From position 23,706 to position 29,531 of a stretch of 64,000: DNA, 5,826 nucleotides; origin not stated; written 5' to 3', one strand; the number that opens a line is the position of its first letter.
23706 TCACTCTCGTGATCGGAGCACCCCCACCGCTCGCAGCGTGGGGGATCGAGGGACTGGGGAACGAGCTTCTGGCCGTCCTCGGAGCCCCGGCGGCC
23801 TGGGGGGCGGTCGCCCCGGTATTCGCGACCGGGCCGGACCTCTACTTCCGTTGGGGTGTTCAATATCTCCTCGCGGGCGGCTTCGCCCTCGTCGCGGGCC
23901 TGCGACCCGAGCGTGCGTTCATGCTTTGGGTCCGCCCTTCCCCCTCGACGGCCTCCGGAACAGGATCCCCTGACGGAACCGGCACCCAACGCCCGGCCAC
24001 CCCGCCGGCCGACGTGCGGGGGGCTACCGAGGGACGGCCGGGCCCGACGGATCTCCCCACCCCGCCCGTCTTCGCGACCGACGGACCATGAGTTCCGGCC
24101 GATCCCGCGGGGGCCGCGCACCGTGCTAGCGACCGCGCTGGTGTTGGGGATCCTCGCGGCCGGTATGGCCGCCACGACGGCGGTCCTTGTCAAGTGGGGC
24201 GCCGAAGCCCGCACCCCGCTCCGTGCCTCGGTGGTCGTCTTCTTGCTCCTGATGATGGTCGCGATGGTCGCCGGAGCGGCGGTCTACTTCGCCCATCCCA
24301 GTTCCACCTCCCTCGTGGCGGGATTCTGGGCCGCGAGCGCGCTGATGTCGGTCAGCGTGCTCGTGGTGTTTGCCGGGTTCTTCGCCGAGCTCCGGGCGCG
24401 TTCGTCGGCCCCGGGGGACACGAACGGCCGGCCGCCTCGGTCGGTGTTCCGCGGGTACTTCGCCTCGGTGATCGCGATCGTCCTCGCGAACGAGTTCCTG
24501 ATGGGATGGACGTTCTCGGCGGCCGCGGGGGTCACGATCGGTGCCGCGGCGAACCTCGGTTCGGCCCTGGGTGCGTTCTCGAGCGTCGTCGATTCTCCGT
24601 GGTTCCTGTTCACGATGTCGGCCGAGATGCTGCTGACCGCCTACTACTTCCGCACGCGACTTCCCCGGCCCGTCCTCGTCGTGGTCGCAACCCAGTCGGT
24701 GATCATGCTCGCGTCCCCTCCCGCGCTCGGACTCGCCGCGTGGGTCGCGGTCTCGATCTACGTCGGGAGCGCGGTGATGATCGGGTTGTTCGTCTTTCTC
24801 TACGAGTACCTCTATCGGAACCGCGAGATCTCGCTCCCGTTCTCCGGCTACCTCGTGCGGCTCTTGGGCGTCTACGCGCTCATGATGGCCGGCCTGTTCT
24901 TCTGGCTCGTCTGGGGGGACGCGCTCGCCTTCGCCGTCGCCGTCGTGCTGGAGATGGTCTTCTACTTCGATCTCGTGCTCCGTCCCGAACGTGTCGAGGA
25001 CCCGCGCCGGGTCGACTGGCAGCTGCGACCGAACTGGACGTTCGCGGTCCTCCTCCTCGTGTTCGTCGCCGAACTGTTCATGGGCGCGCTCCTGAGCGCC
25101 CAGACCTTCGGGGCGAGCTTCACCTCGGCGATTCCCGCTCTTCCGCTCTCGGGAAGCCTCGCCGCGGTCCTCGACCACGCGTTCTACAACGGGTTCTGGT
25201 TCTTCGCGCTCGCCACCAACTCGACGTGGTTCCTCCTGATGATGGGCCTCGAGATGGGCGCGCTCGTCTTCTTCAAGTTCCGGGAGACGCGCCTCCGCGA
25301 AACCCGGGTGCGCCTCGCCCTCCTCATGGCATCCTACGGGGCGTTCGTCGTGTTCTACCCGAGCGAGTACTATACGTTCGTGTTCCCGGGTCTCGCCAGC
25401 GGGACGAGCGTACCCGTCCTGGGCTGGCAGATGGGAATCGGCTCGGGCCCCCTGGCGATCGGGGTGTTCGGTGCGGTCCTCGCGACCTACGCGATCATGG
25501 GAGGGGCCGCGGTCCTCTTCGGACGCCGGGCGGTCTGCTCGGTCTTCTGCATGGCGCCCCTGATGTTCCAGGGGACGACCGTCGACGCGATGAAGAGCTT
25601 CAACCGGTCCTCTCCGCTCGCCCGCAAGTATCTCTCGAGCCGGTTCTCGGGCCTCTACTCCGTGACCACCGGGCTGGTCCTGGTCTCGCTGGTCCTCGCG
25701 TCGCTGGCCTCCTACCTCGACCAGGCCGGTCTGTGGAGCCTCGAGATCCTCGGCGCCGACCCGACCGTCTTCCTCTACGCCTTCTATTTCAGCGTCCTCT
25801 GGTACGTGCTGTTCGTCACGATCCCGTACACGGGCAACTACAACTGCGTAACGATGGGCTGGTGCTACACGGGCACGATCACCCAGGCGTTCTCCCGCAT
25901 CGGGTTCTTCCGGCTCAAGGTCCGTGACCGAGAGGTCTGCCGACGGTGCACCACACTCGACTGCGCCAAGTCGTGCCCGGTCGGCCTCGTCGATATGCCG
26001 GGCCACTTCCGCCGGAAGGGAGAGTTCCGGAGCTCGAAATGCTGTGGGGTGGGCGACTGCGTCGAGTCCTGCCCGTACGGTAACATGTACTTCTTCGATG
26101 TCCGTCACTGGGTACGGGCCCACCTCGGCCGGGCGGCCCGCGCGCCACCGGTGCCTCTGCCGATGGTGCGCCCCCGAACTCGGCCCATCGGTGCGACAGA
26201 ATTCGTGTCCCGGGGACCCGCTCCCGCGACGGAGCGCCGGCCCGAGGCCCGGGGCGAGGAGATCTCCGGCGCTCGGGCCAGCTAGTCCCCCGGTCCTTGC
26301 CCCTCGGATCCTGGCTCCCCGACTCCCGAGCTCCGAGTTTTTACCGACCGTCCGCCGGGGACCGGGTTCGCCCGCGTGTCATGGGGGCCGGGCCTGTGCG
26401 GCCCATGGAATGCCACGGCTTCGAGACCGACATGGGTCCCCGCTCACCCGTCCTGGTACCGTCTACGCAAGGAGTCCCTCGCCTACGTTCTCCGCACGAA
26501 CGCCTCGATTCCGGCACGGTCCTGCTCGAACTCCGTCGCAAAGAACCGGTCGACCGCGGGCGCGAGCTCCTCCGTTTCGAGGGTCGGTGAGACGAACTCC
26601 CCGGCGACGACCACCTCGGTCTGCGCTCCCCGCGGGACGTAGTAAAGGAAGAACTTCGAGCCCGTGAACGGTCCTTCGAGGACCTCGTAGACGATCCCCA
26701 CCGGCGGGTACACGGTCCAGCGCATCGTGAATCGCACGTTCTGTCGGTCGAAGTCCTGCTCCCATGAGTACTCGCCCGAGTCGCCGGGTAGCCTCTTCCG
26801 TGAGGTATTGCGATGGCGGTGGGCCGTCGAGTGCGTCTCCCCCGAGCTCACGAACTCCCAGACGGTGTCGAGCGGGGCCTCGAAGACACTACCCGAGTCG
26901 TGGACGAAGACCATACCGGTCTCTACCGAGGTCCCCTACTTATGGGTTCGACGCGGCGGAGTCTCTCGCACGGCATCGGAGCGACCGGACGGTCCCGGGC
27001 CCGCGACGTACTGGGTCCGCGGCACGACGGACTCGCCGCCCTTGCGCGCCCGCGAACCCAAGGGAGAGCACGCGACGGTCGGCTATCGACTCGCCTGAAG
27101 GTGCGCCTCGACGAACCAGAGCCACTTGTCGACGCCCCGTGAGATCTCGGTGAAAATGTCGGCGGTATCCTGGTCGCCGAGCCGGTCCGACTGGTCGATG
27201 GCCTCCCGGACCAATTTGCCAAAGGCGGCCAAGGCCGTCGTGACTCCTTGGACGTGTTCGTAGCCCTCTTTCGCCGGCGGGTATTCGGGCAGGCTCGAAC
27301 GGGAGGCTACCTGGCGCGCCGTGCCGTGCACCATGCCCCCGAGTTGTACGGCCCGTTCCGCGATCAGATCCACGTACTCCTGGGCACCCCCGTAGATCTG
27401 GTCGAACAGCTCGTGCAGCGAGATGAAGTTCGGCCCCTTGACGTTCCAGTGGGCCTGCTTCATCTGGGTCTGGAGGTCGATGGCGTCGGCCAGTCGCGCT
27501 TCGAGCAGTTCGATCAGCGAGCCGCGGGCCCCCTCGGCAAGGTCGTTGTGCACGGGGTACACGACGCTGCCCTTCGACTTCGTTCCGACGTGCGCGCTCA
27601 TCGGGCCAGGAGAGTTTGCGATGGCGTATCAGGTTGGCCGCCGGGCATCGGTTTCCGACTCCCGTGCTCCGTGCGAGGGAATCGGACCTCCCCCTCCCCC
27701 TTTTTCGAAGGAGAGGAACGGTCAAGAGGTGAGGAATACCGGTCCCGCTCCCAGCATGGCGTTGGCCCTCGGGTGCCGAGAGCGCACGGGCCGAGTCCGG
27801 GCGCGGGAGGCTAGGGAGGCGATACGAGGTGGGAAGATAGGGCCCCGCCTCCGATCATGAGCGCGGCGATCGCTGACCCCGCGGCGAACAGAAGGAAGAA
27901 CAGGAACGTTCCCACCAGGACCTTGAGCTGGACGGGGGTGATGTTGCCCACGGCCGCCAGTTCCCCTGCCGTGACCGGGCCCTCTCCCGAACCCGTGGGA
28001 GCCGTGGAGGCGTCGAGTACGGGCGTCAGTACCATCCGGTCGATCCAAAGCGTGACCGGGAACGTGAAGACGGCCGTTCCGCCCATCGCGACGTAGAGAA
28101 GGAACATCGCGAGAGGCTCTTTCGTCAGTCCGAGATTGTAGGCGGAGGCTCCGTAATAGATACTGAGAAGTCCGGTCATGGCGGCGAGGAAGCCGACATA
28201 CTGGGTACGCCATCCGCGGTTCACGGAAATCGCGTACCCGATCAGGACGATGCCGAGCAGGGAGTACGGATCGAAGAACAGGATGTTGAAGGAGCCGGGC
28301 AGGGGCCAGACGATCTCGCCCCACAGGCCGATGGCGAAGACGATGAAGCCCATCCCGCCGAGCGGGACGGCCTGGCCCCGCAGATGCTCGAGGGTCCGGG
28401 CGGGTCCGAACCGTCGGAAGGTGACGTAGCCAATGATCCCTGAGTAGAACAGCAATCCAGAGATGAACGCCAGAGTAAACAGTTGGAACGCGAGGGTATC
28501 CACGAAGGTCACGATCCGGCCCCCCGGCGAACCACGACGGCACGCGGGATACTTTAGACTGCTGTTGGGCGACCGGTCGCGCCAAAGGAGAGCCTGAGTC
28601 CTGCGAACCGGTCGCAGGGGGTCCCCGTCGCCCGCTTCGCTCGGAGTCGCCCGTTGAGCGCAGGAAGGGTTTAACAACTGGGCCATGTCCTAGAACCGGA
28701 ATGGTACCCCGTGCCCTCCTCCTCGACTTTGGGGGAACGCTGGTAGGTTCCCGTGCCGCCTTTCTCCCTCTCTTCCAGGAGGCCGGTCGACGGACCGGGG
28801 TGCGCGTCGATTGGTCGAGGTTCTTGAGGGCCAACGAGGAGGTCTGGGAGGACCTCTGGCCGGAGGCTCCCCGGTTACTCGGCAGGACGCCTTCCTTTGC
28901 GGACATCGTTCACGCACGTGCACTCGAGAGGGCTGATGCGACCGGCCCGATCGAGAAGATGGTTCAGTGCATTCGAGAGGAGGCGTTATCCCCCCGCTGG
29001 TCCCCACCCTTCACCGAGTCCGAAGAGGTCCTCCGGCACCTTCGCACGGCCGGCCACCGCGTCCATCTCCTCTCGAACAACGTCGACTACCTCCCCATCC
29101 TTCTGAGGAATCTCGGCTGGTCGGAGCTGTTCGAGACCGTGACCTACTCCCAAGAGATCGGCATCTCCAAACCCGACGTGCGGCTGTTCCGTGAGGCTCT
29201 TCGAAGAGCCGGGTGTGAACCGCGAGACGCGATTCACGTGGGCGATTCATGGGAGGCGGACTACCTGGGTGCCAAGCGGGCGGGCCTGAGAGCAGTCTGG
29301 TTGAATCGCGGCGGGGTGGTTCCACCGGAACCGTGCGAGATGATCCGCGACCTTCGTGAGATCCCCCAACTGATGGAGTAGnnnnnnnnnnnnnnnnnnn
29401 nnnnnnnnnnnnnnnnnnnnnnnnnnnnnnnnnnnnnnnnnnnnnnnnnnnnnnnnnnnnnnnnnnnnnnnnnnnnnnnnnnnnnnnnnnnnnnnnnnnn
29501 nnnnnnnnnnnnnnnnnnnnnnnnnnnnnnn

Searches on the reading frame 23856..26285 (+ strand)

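Call 39: search_protein_families(library=pfam, proteins=[window:23856-26285:+], max_evalue=0.00001)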
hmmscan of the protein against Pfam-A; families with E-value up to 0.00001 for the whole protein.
window:23856-26285:+ (809 aa): 1 family
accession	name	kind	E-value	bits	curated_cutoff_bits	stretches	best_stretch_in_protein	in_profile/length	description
PF12838.12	Fer4_7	-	3.9e-06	27.7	27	1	695-742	2-51/52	4Fe-4S dicluster domain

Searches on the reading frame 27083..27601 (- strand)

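Call 3: search_protein_families(library=pfam, proteins=[window:27083-27601:-])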
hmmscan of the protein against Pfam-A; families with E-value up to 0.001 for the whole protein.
window:27083-27601:- (172 aa): 1 family
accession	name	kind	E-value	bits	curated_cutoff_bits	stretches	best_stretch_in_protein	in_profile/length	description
PF00210.30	Ferritin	-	2.2e-22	79.9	24.5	1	30-169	1-137/142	Ferritin-like domain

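Call 4: search_protein_families(library=ncbifam, proteins=[window:27083-27601:-])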
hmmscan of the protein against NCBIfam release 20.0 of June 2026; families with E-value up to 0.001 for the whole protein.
window:27083-27601:- (172 aa): 3 families
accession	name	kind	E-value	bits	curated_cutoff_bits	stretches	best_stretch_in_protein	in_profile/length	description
NF006975.0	PRK09448.1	equivalog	1.9e-54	184.2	114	1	5-169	5-167/168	DNA starvation/stationary phase protection protein Dps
NF041388.1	DNAstvprot_Halo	equivalog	1.1e-17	64.5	170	1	27-159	22-155/171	DNA starvation/stationary phase protection protein DpsA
NF052461.1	DNAProtecDpsACyan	equivalog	6.4e-12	45.5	300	1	28-153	27-153/176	DNA starvation/stress protection protein DpsA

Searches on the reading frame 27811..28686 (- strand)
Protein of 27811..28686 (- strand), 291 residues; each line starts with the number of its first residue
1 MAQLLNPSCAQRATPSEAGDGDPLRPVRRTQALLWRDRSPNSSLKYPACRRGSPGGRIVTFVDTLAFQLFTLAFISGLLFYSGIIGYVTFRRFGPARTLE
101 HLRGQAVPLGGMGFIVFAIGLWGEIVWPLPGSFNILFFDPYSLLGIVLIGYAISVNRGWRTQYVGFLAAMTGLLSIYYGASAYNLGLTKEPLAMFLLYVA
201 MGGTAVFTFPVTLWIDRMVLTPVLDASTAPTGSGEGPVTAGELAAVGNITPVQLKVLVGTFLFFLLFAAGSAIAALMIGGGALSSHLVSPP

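Call 3: search_protein_families(library=pfam, proteins=[window:27811-28686:-])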
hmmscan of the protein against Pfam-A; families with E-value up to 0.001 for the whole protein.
window:27811-28686:- (291 aa): 1 family
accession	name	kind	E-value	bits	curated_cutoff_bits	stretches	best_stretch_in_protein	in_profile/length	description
PF06168.16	DUF981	-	3.5e-37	128.7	29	1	61-287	3-184/186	Protein of unknown function (DUF981)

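Call 4: search_protein_families(library=ncbifam, proteins=[window:27811-28686:-])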
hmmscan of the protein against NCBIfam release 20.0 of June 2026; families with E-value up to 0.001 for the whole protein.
window:27811-28686:- (291 aa): 0 families

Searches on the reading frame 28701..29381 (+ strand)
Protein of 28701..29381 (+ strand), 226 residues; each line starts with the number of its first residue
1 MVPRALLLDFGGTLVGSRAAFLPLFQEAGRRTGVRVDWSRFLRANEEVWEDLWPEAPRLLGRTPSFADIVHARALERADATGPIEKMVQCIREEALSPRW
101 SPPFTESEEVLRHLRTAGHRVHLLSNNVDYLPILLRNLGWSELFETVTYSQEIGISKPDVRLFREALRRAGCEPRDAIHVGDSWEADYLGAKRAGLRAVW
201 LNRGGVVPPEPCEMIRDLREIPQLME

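Call 3: search_protein_families(library=pfam, proteins=[window:28701-29381:+])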
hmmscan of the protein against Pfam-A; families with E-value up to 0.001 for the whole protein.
window:28701-29381:+ (226 aa): 4 families
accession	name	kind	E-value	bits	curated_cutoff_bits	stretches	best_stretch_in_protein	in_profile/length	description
PF00702.32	Hydrolase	-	4.5e-18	66.8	26.4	1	4-195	2-191/191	haloacid dehalogenase-like hydrolase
PF13419.12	HAD_2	-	3.6e-14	53.7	23.8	1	83-200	61-177/178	Haloacid dehalogenase-like hydrolase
PF13242.12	Hydrolase_like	-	2.1e-09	37.6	22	1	156-204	3-51/75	HAD-hyrolase-like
PF12710.13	HAD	-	5.7e-06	27.3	27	1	7-184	2-182/189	haloacid dehalogenase-like hydrolase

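Call 4: search_protein_families(library=ncbifam, proteins=[window:28701-29381:+])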
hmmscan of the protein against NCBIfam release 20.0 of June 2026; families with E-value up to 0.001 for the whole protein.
window:28701-29381:+ (226 aa): 28 families (the best 25 are shown)
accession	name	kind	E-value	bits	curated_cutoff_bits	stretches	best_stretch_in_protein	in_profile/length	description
TIGR02252.1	DREG-2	subfamily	7.5e-28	97.7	155.2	1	4-200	1-203/203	HAD hydrolase, REG-2-like, family IA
TIGR02253.1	CTE7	subfamily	2.5e-23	83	169.75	1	4-205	3-198/221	TIGR02253 family HAD-type hydrolase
TIGR02254.1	YjjG_YfnB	equivalog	1.5e-18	67.1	159.9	1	107-225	102-220/223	YjjG family noncanonical pyrimidine nucleotidase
TIGR01428.1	HAD_type_II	equivalog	5.4e-15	55.9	125.4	1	69-205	58-194/197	haloacid dehalogenase type II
NF006976.0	PRK09449.1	equivalog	1.4e-12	47.6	183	1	107-207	100-201/225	pyrimidine 5'-nucleotidase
TIGR01449.2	PGP_bact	equivalog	1.6e-11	44.1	180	1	93-204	76-187/213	phosphoglycolate phosphatase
TIGR01549.1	HAD-SF-IA-v1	subfamily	5.3e-11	43.1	23.3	1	116-195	74-149/149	HAD-IA family hydrolase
NF053830.1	RUBPPhHalo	equivalog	8.9e-11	41.9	330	1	104-205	105-207/234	ribulose-1,5-bisphosphate 5-phosphatase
TIGR01509.1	HAD-SF-IA-v3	subfamily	1.8e-10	41.2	29.4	1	86-201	49-154/154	HAD-IA family hydrolase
TIGR02247.1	HAD-1A3-hyp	subfamily_domain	1e-09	38.5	125.4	1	5-196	4-190/211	epoxide hydrolase N-terminal domain-like phosphatase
NF009695.0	PRK13222.1-2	equivalog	4.9e-09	36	225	1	100-202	92-194/226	phosphoglycolate phosphatase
NF006991.0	PRK09456.1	equivalog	7.5e-09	35.6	295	1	109-208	91-191/199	glucose-1-phosphatase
TIGR01668.1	YqeG_hyp_ppase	hypoth_equivalog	1.6e-08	34.3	89.1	1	107-203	48-137/170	YqeG family HAD IIIA-type phosphatase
TIGR01662.1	HAD-SF-IIIA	subfamily_domain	2.2e-08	34.3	44.6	1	98-203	21-140/141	HAD-IIIA family hydrolase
NF052576.1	PymNtasePynAStpc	equivalog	3e-08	33.6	350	1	104-203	101-202/229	pyrimidine 5'-nucleotidase PynA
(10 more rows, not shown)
